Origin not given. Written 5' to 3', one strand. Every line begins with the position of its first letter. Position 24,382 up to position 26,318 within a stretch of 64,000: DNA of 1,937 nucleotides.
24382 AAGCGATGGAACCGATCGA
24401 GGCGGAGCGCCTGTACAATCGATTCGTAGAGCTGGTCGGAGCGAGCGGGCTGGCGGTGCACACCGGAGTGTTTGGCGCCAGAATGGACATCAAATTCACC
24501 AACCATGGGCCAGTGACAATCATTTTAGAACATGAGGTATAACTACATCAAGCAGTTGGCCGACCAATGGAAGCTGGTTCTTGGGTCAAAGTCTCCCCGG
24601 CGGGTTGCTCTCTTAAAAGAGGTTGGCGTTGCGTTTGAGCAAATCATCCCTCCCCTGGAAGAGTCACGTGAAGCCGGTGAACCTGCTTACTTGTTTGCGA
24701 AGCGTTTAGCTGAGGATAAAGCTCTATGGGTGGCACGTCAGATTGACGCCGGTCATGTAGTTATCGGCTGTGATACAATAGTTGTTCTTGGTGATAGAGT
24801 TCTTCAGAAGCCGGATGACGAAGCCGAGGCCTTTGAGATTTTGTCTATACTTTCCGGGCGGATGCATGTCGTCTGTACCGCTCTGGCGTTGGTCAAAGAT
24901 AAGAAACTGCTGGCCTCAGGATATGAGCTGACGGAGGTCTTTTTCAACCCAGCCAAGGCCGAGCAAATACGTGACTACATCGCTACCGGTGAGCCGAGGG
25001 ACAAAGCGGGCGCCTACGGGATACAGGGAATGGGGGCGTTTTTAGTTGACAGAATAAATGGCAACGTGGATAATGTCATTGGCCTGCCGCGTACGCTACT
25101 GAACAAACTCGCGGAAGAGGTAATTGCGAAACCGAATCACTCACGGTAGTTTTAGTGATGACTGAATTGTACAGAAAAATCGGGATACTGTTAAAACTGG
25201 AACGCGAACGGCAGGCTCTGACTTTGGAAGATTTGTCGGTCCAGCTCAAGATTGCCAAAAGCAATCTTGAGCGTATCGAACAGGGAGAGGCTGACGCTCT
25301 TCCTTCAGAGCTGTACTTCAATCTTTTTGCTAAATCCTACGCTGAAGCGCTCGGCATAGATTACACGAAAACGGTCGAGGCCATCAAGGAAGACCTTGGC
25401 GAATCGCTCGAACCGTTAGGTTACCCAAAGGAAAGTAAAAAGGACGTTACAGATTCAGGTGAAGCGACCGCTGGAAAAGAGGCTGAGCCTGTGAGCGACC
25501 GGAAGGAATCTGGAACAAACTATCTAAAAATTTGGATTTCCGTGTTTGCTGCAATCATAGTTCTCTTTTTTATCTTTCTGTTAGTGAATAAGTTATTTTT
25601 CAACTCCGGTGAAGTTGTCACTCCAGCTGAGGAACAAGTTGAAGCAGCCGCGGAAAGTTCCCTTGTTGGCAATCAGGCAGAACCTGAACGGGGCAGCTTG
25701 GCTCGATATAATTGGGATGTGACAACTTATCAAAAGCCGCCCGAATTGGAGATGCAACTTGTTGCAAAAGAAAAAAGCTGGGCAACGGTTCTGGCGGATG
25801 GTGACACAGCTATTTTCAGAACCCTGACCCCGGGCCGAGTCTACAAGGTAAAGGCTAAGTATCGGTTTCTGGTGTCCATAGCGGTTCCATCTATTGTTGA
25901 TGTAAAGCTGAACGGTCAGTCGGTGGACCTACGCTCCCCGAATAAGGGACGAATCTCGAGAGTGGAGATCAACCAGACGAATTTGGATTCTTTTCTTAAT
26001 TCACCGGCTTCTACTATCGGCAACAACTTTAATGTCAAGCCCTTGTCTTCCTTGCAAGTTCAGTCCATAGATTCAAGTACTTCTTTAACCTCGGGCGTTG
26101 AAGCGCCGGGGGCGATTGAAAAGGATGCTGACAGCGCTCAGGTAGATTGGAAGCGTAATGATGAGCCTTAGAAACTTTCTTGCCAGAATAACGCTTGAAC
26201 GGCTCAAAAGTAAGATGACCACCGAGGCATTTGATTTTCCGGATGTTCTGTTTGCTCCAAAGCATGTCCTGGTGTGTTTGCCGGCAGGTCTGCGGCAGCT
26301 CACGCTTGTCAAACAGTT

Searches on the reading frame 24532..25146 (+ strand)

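Call 12: search_protein_families(library=pfam, proteins=[window:24532-25146:+])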
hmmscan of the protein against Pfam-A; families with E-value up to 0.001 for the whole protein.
window:24532-25146:+ (205 aa): 1 family
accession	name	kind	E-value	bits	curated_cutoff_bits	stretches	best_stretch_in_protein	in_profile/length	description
PF02545.19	Maf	-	6.5e-54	182.9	27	1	14-195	1-185/187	Maf-like protein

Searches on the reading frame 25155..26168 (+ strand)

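Call 12: search_protein_families(library=pfam, proteins=[window:25155-26168:+])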
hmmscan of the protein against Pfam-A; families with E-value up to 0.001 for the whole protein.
window:25155-26168:+ (338 aa): 4 families
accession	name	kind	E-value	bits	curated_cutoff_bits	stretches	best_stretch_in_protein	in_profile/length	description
PF13413.12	HTH_25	-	2.2e-14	53.4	24.6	1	13-70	2-59/62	Helix-turn-helix domain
PF13464.11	RodZ_C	-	1e-11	45.1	23.9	1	201-271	1-72/72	RodZ C-terminal domain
PF12844.13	HTH_19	-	1.5e-05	25.3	30.2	1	10-71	1-56/64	Helix-turn-helix domain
PF13560.12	HTH_31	-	3e-05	24.7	27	1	9-47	2-40/64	Helix-turn-helix domain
